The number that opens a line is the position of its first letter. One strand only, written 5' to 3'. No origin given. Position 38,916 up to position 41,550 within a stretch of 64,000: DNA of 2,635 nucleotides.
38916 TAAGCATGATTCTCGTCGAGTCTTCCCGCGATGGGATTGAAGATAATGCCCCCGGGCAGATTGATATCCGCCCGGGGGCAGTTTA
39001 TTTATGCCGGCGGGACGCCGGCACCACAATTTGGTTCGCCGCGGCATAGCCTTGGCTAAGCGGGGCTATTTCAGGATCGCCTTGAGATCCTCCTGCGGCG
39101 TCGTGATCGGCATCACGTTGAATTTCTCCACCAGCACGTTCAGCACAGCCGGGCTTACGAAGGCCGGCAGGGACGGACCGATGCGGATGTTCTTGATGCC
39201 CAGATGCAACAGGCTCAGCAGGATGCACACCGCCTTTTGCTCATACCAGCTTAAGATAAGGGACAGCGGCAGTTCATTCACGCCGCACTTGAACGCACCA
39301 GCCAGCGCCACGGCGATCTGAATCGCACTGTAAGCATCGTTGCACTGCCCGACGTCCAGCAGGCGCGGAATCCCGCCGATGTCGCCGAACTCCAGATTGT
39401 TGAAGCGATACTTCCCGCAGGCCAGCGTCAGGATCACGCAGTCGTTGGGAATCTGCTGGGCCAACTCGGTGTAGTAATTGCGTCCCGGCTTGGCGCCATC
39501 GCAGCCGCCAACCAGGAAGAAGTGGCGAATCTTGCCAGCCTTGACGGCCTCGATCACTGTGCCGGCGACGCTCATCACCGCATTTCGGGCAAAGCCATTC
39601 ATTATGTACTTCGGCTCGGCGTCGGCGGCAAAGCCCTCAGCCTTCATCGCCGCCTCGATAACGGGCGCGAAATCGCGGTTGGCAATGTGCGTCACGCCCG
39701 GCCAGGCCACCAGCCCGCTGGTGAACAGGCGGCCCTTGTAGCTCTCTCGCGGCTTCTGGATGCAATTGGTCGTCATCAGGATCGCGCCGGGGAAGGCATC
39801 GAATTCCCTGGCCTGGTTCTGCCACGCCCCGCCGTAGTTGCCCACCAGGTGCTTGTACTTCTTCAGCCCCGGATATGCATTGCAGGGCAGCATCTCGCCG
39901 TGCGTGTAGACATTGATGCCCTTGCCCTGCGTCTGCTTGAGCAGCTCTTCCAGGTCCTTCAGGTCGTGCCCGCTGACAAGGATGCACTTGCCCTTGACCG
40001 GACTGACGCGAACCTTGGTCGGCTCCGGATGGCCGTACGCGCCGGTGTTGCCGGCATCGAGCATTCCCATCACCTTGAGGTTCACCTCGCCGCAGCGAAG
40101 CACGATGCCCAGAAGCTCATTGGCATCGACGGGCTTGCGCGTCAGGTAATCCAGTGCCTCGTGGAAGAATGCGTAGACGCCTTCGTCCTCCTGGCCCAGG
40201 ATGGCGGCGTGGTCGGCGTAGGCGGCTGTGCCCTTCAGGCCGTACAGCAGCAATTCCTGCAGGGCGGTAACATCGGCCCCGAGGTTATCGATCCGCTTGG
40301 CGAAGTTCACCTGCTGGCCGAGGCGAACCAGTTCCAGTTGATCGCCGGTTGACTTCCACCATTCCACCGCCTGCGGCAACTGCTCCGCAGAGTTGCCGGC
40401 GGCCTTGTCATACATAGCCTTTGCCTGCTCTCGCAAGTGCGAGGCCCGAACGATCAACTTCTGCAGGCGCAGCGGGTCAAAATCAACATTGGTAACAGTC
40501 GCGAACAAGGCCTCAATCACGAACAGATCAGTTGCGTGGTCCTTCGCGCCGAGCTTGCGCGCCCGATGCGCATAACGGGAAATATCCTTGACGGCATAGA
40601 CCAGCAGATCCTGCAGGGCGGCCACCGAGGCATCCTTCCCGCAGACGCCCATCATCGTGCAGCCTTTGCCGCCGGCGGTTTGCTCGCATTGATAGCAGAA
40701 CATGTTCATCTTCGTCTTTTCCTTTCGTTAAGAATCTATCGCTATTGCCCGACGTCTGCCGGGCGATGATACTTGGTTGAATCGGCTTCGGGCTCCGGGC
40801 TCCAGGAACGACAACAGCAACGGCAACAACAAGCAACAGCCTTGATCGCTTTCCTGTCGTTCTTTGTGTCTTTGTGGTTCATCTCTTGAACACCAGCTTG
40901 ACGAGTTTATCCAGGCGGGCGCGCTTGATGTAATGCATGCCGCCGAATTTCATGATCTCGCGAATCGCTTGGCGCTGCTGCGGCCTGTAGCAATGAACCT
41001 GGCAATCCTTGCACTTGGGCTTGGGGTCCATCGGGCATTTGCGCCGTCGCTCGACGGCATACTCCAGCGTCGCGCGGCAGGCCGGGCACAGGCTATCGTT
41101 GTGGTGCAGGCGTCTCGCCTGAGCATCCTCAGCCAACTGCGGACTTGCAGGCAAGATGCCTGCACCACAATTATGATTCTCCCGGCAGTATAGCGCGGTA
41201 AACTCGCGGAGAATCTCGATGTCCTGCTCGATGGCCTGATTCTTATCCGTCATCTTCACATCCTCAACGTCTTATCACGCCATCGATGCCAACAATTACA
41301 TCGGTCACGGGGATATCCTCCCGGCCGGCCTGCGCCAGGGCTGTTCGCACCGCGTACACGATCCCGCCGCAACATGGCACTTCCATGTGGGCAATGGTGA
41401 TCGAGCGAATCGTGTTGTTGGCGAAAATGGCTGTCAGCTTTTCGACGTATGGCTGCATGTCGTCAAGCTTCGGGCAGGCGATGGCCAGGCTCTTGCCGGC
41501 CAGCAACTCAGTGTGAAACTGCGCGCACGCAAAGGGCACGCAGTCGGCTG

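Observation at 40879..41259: Palindromic repeat element (family B) apparently inserted in-frame inside the ygbA-like NO-response gene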

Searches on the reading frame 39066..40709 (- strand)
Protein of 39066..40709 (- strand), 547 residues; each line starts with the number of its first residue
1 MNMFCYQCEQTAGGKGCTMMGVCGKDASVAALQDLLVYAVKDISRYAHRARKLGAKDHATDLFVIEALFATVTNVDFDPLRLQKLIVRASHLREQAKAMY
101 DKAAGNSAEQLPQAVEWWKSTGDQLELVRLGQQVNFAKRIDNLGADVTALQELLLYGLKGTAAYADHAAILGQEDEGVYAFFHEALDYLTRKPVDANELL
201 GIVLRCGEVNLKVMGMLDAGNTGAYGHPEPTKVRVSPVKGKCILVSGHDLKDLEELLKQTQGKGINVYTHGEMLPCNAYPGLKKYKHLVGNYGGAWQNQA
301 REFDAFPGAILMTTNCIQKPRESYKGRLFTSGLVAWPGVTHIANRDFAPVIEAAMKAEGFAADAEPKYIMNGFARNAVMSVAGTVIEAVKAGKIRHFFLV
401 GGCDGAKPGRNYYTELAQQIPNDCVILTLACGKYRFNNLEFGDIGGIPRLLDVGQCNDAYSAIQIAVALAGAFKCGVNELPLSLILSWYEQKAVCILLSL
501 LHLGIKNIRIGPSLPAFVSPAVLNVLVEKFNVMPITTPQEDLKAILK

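Call 12: search_protein_families(library=pfam, proteins=[window:39066-40709:-], max_evalue=0.01)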
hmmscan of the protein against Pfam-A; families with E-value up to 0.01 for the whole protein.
window:39066-40709:- (547 aa): 1 family
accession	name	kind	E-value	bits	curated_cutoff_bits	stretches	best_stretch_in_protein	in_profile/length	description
PF03063.25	Prismane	-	2.1e-171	571.5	27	1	3-543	1-513/513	Prismane/CO dehydrogenase family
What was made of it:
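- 39066..40709 (-): Downstream hcp (hybrid-cluster protein / prismane) gene of the same apparent operon. Pfam PF03063 at 2.1e-171 (call 12).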

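Call 70: find_encoding_contigs(protein=window:39066-40709:-, flank=6000, max_places=4)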
Protein window:39066-40709:- (547 aa): no gene with exactly this product is on record in the collection.
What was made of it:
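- Tried and rejected: It was meant to recover the source record but found nothing (call 70).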

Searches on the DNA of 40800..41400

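Call 24: search_rna_families(source=window, start=40800, end=41400, threshold=evalue, max_evalue=5)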
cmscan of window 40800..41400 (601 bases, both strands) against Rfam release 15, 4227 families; matches with E-value up to 5: 7.
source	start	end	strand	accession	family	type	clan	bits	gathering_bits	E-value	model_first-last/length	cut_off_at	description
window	41098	41171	+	RF04104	MIR918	Gene; miRNA;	-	23.3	268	0.064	1-265/265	no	MIR918 microRNA precursor family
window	41096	41173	-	RF04104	MIR918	Gene; miRNA;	-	22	268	0.12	1-265/265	no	MIR918 microRNA precursor family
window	40816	40900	-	RF01712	Methylobacterium-1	Gene; sRNA;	-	19.9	40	0.47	1-103/103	no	Methylobacterium-1 RNA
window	41098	41171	-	RF03997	mir-8510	Gene; miRNA;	-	18.8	60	0.4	1-67/67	no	mir-8510 microRNA precursor family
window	41099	41170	-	RF03571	mir-734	Gene; miRNA;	-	18.5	100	0.96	1-93/93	no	mir-734 microRNA precursor family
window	41098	41171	+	RF03997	mir-8510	Gene; miRNA;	-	16.2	60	2.2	1-67/67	no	mir-8510 microRNA precursor family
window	41102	41167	-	RF02097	mir-1662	Gene; miRNA;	-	16.1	85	3.3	1-66/66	no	mir-1662 microRNA precursor family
